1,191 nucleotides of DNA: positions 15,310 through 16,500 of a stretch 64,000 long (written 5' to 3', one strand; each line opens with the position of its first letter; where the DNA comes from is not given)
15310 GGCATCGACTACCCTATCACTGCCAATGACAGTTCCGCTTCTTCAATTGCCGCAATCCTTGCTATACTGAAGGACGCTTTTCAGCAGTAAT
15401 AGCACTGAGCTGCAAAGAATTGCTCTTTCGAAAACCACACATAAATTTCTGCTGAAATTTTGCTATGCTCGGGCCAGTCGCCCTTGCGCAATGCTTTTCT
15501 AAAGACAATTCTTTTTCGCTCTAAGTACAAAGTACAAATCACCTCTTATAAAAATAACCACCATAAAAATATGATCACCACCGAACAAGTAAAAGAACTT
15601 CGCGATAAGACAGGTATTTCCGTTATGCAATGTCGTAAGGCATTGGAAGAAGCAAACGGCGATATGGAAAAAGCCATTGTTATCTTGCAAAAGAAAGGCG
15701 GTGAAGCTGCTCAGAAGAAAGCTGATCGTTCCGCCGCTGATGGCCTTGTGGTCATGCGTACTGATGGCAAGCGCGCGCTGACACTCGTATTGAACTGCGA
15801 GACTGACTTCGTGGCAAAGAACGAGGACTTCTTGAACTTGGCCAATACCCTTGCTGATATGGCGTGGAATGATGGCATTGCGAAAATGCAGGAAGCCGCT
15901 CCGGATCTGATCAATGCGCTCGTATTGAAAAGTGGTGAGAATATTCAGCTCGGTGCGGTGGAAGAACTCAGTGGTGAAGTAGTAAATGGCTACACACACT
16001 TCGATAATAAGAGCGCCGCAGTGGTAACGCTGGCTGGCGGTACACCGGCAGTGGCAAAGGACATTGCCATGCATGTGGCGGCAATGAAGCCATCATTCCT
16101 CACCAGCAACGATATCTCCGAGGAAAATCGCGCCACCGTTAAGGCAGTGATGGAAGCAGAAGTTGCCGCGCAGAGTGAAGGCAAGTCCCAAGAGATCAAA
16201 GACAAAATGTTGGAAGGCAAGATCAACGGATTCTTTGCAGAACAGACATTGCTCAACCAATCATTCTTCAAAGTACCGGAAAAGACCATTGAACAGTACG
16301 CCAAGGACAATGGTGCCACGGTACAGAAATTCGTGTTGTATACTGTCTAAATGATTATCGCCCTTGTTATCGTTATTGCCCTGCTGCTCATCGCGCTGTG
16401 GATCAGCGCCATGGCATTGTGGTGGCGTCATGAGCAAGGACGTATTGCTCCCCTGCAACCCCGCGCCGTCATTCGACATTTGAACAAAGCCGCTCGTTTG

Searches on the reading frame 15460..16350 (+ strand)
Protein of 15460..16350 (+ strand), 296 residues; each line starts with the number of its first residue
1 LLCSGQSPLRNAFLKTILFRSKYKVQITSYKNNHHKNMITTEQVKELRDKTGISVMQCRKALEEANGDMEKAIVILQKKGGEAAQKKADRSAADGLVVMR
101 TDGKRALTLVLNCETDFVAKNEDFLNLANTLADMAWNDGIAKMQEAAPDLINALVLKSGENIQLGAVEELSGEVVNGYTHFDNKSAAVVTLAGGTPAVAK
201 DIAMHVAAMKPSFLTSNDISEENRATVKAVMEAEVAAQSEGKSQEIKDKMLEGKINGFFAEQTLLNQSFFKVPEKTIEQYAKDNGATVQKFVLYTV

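Call 69: search_protein_families(library=pfam, proteins=[window:15460-16350:+], max_evalue=0.0001)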
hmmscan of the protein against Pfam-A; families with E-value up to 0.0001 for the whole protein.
window:15460-16350:+ (296 aa): 3 families
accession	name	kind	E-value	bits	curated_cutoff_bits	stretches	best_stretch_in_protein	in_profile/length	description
PF00889.24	EF_TS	-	8e-48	163.2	27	1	110-296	5-202/204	Elongation factor TS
PF25025.1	EF-Ts_N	-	8e-07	29.4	33.2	1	40-78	13-52/60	Elongation factor Ts, mitochondrial, N-terminal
PF22566.2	UBA_8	-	4.7e-05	23.5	26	0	45-73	8-36/46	UBA-like domain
